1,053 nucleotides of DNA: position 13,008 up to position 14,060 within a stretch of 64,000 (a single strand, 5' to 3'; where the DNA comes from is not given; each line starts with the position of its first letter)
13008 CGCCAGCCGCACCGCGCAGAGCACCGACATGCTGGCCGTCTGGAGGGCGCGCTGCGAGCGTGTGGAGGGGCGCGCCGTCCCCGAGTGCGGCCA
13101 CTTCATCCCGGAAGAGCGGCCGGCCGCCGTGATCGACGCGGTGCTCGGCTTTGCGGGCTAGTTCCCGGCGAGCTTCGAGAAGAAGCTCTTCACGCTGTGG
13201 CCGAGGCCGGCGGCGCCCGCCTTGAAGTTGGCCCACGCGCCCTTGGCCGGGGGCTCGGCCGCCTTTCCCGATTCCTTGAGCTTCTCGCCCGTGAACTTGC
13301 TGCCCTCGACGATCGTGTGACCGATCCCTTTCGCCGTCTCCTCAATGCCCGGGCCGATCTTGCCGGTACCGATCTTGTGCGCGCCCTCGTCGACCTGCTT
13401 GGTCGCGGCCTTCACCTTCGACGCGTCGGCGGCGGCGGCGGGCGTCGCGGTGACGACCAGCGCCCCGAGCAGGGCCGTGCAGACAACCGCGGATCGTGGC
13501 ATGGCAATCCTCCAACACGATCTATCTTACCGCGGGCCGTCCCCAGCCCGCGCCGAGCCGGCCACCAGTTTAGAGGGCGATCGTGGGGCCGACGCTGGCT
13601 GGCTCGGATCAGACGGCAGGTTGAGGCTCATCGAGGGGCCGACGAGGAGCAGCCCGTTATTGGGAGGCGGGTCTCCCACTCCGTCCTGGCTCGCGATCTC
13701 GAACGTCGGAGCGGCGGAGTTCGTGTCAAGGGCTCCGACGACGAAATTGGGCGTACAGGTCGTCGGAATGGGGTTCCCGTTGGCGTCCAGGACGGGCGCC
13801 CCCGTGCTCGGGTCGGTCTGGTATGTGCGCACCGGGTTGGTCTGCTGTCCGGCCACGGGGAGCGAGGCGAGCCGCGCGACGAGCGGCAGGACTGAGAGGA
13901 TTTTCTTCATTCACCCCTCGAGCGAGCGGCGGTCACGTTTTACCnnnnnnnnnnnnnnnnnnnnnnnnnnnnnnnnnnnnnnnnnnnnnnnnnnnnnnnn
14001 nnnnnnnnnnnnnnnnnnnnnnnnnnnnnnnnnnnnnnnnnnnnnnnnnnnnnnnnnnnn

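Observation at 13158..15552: PilZ-domain transmembrane receptor with periplasmic sensor, followed by two small secreted proteins on the same strand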

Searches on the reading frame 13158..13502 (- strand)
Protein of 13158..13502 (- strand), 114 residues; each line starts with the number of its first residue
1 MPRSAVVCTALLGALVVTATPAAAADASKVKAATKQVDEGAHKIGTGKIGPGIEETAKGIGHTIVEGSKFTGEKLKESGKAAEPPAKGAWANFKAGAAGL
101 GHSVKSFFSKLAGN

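Call 3: search_protein_families(library=pfam, proteins=[window:13158-13502:-], max_evalue=1)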
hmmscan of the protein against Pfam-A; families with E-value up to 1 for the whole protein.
window:13158-13502:- (114 aa): 1 family
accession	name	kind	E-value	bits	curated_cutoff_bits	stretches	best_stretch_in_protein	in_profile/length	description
PF13367.11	PrsW-protease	-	0.0027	17.7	23.5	1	2-63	2-63/196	PrsW family intramembrane metalloprotease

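Call 4: search_protein_families(library=ncbifam, proteins=[window:13158-13502:-], max_evalue=1)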
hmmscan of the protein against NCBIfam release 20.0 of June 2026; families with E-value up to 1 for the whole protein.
window:13158-13502:- (114 aa): 1 family
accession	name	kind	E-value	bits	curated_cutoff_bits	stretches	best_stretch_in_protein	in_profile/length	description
NF033902.0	iso_D2_wall_anc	subfamily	0.05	12.4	95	1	3-77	9-99/540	SpaH/EbpB family LPXTG-anchored major pilin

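Call 26: find_homologous_proteins(query=window:13158-13502:-, max_evalue=0.001)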
Query window:13158-13502:- (114 aa): 481 proteins with E <= 0.001 among 639 candidates; the best 120 are listed.
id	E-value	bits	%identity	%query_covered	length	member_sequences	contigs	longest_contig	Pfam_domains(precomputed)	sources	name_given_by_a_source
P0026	5.3e-62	225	97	100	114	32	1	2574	-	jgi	-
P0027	1.4e-58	214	94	100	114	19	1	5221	-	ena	-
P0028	1.6e-54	201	89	100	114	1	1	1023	-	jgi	jgi:hypothetical protein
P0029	2.2e-54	200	90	100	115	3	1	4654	-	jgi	-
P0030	4.2e-51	190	87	100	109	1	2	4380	-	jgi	jgi:hypothetical protein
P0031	6.7e-47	176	79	99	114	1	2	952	-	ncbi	-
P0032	1.5e-43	165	75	100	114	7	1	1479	-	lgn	-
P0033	7.5e-42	160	71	100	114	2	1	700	-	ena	-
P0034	5.1e-40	154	78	78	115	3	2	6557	-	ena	-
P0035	4.9e-39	151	68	100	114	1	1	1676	-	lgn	-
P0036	2.1e-38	149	78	82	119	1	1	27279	-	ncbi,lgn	-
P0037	1.0e-37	147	67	97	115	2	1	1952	-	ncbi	-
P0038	1.0e-37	146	67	91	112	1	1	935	-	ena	-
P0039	1.1e-37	146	71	78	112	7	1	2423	-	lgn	-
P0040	1.1e-36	143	65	96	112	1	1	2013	-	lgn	-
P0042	1.8e-36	142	75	78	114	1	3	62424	-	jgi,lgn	jgi:hypothetical protein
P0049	8.6e-36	140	66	95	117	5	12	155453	-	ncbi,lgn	-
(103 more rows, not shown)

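Call 30: find_encoding_contigs(protein=P0049, flank=5000, max_places=4)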
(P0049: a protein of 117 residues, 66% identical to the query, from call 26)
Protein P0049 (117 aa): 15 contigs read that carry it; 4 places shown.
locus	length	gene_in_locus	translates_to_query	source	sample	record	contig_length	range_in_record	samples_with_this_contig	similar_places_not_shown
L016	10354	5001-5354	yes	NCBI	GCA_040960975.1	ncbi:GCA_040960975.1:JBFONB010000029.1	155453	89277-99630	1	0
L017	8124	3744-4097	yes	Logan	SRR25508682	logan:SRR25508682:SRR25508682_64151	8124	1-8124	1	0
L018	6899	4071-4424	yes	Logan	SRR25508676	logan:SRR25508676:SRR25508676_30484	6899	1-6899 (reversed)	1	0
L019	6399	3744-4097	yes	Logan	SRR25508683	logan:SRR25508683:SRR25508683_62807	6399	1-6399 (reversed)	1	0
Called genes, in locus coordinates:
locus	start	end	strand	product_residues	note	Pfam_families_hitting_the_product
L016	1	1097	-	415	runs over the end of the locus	PF00464:SHMT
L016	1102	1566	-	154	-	PF02502:LacAB_rpiB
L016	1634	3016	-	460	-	PF00753:Lactamase_B (weak), PF12706:Lactamase_B_2, PF10996:Beta-Casp, PF07521:RMMBL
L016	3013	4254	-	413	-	PF22025:ThiI_fer, PF02926:THUMP, PF02568:ThiI, PF06508:QueC (faint)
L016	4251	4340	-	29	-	-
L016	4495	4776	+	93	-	-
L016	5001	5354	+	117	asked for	-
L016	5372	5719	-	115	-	PF01209:Ubie_methyltran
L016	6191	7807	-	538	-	PF13231:PMT_2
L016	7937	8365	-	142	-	-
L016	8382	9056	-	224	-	PF00005:ABC_tran, PF13304:AAA_21 (faint)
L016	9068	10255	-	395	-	PF12704:MacB_PCD, PF02687:FtsX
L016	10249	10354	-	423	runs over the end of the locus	PF00890:FAD_binding_2 (faint), PF01266:DAO (faint), PF01494:FAD_binding_3, PF04820:Trp_halogenase, PF07992:Pyr_redox_2 (faint), PF12831:FAD_oxidored (weak), PF04820:Trp_halogenase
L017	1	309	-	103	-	?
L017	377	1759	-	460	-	PF00753:Lactamase_B (weak), PF12706:Lactamase_B_2, PF10996:Beta-Casp, PF07521:RMMBL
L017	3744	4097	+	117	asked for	-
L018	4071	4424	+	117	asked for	-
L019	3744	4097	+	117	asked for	-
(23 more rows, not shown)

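Call 31: find_encoding_contigs(protein=P0042, flank=5000, max_places=2)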
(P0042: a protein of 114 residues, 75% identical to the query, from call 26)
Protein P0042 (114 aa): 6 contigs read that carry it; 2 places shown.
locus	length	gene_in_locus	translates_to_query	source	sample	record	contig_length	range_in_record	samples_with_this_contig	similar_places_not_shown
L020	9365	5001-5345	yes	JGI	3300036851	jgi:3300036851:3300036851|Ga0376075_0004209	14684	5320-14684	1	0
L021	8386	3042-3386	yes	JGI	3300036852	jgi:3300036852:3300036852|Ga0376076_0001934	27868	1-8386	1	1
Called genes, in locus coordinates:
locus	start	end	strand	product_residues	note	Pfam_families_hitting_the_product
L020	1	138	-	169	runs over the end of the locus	PF12773:DZR, PF13240:Zn_Ribbon_1 (faint)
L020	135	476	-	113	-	PF01329:Pterin_4a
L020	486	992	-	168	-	PF03848:TehB, PF05175:MTS (weak), PF08241:Methyltransf_11, PF08242:Methyltransf_12, PF13489:Methyltransf_23, PF13649:Methyltransf_25, PF13847:Methyltransf_31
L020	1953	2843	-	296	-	PF06283:ThuA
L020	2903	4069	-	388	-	PF02771:Acyl-CoA_dh_N, PF02770:Acyl-CoA_dh_M, PF00441:Acyl-CoA_dh_1, PF08028:Acyl-CoA_dh_2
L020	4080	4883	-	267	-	PF00378:ECH_1, PF16113:ECH_2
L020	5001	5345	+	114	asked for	-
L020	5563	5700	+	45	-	-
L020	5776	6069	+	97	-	-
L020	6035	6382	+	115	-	-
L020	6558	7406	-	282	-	PF00561:Abhydrolase_1, PF12146:Hydrolase_4, PF12697:Abhydrolase_6, PF03096:Ndr (faint)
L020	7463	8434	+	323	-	PF08240:ADH_N, PF00107:ADH_zinc_N, PF13602:ADH_zinc_N_2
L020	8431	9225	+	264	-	PF00106:adh_short, PF08659:KR, PF13561:adh_short_C2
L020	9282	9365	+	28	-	?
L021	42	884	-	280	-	PF06283:ThuA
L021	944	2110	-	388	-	PF02771:Acyl-CoA_dh_N, PF02770:Acyl-CoA_dh_M, PF00441:Acyl-CoA_dh_1, PF08028:Acyl-CoA_dh_2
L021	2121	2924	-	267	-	PF00378:ECH_1, PF16113:ECH_2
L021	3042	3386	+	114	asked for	-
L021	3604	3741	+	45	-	-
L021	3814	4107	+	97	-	-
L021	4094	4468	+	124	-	-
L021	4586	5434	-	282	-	PF00561:Abhydrolase_1, PF12146:Hydrolase_4, PF12697:Abhydrolase_6, PF03096:Ndr (faint)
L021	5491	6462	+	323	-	PF08240:ADH_N, PF00107:ADH_zinc_N, PF13602:ADH_zinc_N_2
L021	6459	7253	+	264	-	PF00106:adh_short, PF08659:KR, PF13561:adh_short_C2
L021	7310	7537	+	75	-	-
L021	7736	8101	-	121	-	-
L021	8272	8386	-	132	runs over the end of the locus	PF01042:Ribonuc_L-PSP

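Call 66: search_solved_structures(query=A5, max_evalue=1)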
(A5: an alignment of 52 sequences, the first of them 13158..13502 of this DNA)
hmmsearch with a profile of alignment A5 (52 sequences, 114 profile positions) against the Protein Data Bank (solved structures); distinct sequences matched with E-value up to 1: 8.
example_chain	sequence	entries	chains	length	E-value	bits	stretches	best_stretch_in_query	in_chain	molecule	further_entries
2f41_A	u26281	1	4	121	0.13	15.5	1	31-80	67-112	Transcription factor fapR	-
9b0x_1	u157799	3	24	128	0.19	15.1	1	10-62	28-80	ATP synthase subunit c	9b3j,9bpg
2f3x_A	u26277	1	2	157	0.23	14.8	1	32-80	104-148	Transcription factor fapR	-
3ctv_A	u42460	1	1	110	0.46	13.8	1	41-82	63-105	3-hydroxyacyl-CoA dehydrogenase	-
5ndg_N2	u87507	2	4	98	0.77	13.1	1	47-78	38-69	60S ribosomal protein L22-A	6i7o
5ndv_N2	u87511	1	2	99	0.78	13.1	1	47-78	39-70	60S ribosomal protein L22-A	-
5i4l_N2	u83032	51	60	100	0.79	13.1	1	47-78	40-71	60S ribosomal protein L22-A | eL22 | Large ribosomal subunit protein eL22A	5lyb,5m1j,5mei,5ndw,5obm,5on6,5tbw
9k97_A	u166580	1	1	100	0.96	12.8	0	65-103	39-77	Double-stranded RNA-binding protein 2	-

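Call 67: search_protein_families(library=pfam, alignment_id=A5, max_evalue=0.1)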
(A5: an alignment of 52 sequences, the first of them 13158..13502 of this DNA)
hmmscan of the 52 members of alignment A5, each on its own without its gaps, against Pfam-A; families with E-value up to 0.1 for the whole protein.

A. member 1, window:13158-13502:- (114 aa): 1 family
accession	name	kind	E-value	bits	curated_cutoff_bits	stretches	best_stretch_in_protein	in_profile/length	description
PF13367.11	PrsW-protease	-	0.0027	17.7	23.5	1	2-63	2-63/196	PrsW family intramembrane metalloprotease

B. families by the number of members that match (of 52 scanned): 13 families
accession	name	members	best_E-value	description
PF19199.5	Phage_coatGP8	9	0.002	Phage major coat protein, Gp8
PF13367.11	PrsW-protease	5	0.0027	PrsW family intramembrane metalloprotease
PF04691.17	ApoC-I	5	0.016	Apolipoprotein C-I (ApoC-1)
PF17824.6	DUF5586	3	0.018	Family of unknown function (DUF5586)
PF09718.15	Tape_meas_lam_C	3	0.03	Lambda phage tail tape-measure protein (Tape_meas_lam_C)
PF13786.12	DUF4179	2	0.02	Domain of unknown function (DUF4179)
PF04888.17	SseC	1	0.02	Secretion system effector C (SseC) like family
PF06911.18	Senescence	1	0.033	Senescence domain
PF20130.4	DUF6520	1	0.037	Family of unknown function (DUF6520)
PF22828.1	HphA_N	1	0.038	HphA N-terminal heme-binding domain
PF06791.18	TMP_2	1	0.064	Prophage tail length tape measure protein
PF06451.17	Moricin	1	0.064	Moricin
PF21865.2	TLN1-like_RS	1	0.09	Talin 1-like, rod segment domain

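Call 69: predict_structure(alignment_id=A5)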
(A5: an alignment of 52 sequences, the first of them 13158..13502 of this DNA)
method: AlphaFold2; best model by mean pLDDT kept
length: 114 residues; sequences in the alignment: 52
mean_pLDDT: 56.8   pTM: 0.22
mean pLDDT of the five models: 56.8, 54.7, 54.2, 51.9, 46.3
residues with pLDDT >= 90: 0; 70-90: 24; 50-70: 38; < 50: 52
segments of 3 or more residues with pLDDT < 50: 24-29, 41-48, 50-84
pLDDT, mean of each block of 10 residues (from residue 1): 73 68 48 52 49 46 46 46 53 67 74 64
secondary structure, 60 per line:
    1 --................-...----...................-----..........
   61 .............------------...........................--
elements in order: H3-18 H27-45 H51-73 H86-112

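Call 71: find_related_loci(query=A5, collection=genome_contigs, flank=3500)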
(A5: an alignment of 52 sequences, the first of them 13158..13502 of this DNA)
Query A5 (114 aa) in genome_contigs; peptide patterns used: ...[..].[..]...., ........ (x = any residue, [..] = any of these).
213 stretches matched a pattern; 92 encode a relative of the query (tblastn E <= 1e-3); the best 80 are kept; 80 distinct loci.
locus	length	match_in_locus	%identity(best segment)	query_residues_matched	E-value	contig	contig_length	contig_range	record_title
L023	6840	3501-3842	66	1-114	4e-40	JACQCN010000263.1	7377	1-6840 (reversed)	MAG: Candidatus Rokuibacteriota bacterium isolate NC_groundwater_969_Pr1_S-0.2um_71_15 Montesol18-Sp2_coassembly_scaffol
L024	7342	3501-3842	61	1-114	1e-39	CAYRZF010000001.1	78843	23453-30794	MAG TPA_asm: uncultured bacterium isolate SRP119689_co1_180 genome assembly, contig: NODE_315_length_78843_cov_22.196692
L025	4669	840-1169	58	5-114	2e-38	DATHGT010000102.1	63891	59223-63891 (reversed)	MAG TPA_asm: Candidatus Acidoferrum sp. isolate SMAG_U12481 k141_200453, whole genome shotgun sequence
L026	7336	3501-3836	61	1-114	4e-38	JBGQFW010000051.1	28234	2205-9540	MAG: Candidatus Methylomirabilia bacterium isolate OBJ2_061818_090_42 k141_902413_length_28234_cov_14.1274, whole genome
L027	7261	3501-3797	68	15-113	2e-38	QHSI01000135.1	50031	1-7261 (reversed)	MAG: Candidatus Rokuibacteriota bacterium isolate AR34 14_0903_05_40cm_scaffold_744_curated, whole genome shotgun sequen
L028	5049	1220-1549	64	7-114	7e-38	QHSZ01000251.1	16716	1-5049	MAG: Candidatus Rokuibacteriota bacterium isolate AR19 14_1009_16_40cm_scaffold_70157_curated, whole genome shotgun sequ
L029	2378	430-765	61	1-114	2e-37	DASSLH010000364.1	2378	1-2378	MAG TPA_asm: Candidatus Methylomirabilota bacterium isolate SMAG_U1165 k141_976041, whole genome shotgun sequence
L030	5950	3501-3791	64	15-111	4e-37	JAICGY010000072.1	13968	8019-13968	MAG: Candidatus Methylomirabilota bacterium isolate CK_bin.35 k141_963101_length_13968_cov_9.9762, whole genome shotgun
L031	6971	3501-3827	61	6-113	4e-37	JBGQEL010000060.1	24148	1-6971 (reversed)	MAG: Candidatus Methylomirabilia bacterium isolate OBJ2_061818_090_8 k141_152283_length_24148_cov_20.4634, whole genome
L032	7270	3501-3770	67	25-114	5e-37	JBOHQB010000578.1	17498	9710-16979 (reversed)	MAG: Candidatus Rokuibacteriota bacterium isolate H1-B1_metabat2.bin.40_sub k127_1223760, whole genome shotgun sequence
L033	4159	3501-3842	59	8-114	4e-37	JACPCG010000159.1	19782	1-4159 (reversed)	MAG: Candidatus Rokuibacteriota bacterium isolate NC_groundwater_277_Ag_S-0.2um_71_17 S5_GD2017_2_S2_scaffold_4794, whol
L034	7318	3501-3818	59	6-111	5e-37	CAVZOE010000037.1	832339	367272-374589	MAG: uncultured Candidatus Rokubacteria bacterium isolate MFD06298.bin.2.71 genome assembly, contig: contig_9431, whole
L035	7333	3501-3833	62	3-113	4e-37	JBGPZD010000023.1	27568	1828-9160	MAG: Candidatus Methylomirabilia bacterium isolate OBJ1_062018_070_34 k141_620309_length_27568_cov_21.1863, whole genome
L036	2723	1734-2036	64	19-114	2e-36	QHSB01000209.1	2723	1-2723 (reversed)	MAG: Candidatus Rokuibacteriota bacterium isolate AR40 14_0903_16_30cm_scaffold_32163_curated, whole genome shotgun sequ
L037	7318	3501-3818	59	8-111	2e-36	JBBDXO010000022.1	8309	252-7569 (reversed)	MAG: Candidatus Rokuibacteriota bacterium isolate LejiaD_2_71_22 Lejia_D_12460_length_8309_cov_12, whole genome shotgun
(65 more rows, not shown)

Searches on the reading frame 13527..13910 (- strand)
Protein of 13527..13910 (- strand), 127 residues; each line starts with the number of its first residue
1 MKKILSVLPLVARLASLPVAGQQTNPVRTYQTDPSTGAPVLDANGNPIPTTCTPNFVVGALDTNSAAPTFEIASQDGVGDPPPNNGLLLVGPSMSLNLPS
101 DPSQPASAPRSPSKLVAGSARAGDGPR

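Call 3: search_protein_families(library=pfam, proteins=[window:13527-13910:-], max_evalue=1)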
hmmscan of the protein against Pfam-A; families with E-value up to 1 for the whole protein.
window:13527-13910:- (127 aa): 0 families

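Call 4: search_protein_families(library=ncbifam, proteins=[window:13527-13910:-], max_evalue=1)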
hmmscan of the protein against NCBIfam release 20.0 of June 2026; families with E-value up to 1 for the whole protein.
window:13527-13910:- (127 aa): 0 families

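Call 27: find_homologous_proteins(query=window:13527-13910:-, max_evalue=0.01)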
Query window:13527-13910:- (127 aa): 3 proteins with E <= 0.01 among 113 candidates.
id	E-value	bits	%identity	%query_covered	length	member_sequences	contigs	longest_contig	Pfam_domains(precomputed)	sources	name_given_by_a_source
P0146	1.1e-73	263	100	100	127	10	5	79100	-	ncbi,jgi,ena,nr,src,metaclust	ncbi:MAG: hypothetical protein DME17_01865 [Candidatus Rokuibacteriota bacterium]|nr:MAG: hypothetic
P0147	4.6e-25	106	70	66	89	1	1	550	-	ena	-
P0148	6.3e-25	106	68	77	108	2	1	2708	-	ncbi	-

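Call 47: find_encoding_contigs(protein=P0148, flank=3000, max_places=2)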
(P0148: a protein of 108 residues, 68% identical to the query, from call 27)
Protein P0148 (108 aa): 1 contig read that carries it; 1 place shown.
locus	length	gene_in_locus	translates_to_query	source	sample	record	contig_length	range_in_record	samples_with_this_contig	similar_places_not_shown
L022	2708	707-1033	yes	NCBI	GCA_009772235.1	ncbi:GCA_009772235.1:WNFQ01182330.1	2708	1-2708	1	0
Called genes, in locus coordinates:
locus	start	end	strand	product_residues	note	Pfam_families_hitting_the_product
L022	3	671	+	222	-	?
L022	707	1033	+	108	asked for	-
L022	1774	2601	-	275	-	PF00561:Abhydrolase_1, PF12146:Hydrolase_4, PF12697:Abhydrolase_6, PF03096:Ndr (weak)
